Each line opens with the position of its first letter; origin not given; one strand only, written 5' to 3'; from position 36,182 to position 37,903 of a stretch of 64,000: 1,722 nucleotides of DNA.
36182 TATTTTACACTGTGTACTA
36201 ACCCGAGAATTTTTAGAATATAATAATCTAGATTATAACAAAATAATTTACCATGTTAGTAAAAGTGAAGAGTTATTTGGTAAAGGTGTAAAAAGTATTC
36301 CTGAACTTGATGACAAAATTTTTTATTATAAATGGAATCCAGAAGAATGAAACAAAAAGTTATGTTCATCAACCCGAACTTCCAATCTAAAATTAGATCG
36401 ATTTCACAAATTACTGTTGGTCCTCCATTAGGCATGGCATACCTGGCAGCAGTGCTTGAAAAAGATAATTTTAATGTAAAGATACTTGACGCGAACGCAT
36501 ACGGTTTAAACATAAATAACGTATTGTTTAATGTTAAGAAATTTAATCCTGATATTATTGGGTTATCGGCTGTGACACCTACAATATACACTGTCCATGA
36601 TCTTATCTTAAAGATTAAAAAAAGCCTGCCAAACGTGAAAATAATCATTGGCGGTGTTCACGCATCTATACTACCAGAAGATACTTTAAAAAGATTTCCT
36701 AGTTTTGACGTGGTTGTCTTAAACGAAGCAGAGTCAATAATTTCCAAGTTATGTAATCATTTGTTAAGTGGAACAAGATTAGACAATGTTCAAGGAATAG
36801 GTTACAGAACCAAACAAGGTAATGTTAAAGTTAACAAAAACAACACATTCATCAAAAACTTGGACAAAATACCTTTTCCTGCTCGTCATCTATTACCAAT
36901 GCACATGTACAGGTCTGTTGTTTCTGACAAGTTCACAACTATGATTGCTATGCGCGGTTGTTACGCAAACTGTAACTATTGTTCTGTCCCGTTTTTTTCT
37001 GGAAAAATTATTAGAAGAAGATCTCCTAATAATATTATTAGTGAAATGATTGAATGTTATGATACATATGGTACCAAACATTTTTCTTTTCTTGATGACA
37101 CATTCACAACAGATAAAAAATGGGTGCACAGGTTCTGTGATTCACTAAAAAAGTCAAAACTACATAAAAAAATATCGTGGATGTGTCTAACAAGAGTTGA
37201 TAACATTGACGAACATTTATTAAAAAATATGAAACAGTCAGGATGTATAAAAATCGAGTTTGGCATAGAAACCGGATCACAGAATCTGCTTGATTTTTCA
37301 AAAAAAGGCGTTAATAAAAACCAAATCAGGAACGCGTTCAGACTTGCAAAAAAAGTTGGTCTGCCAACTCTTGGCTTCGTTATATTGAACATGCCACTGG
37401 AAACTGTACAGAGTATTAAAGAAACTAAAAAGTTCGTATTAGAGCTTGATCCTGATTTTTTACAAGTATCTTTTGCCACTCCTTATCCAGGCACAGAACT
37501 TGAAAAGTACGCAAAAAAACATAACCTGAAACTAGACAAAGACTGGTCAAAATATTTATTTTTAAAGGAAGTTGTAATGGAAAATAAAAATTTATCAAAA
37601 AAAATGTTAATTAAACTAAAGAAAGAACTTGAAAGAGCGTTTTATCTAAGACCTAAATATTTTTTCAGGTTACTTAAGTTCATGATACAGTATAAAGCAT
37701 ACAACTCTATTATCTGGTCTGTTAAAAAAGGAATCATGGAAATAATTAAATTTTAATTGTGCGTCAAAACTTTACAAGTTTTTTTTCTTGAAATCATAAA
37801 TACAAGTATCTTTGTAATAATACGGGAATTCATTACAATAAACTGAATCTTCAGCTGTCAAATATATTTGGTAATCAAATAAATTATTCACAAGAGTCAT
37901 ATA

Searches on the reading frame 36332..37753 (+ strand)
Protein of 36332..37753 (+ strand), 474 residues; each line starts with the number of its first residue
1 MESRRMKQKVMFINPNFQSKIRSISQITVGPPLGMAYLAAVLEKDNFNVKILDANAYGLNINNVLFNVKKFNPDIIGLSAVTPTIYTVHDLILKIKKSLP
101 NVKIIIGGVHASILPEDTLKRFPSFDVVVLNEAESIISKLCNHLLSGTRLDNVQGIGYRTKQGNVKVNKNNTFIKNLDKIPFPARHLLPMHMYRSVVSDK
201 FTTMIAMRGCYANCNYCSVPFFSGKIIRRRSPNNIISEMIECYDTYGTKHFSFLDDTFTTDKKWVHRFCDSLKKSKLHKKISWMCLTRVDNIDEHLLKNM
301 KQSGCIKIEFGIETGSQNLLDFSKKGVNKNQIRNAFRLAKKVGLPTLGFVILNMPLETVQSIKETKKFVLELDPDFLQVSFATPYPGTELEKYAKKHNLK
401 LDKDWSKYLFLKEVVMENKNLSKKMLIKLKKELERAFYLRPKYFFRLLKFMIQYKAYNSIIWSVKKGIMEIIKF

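Call 57: search_protein_families(library=pfam, proteins=[window:36332-37753:+], max_evalue=0.00001)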
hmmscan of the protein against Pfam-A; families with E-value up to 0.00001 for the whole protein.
window:36332-37753:+ (474 aa): 2 families
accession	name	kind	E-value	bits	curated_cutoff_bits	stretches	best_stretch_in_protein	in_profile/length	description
PF02310.24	B12-binding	-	1.4e-22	80.2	32.1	1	29-137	11-117/121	B12 binding domain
PF04055.27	Radical_SAM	-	1.2e-19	71.5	29.5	1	205-369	2-166/166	Radical SAM superfamily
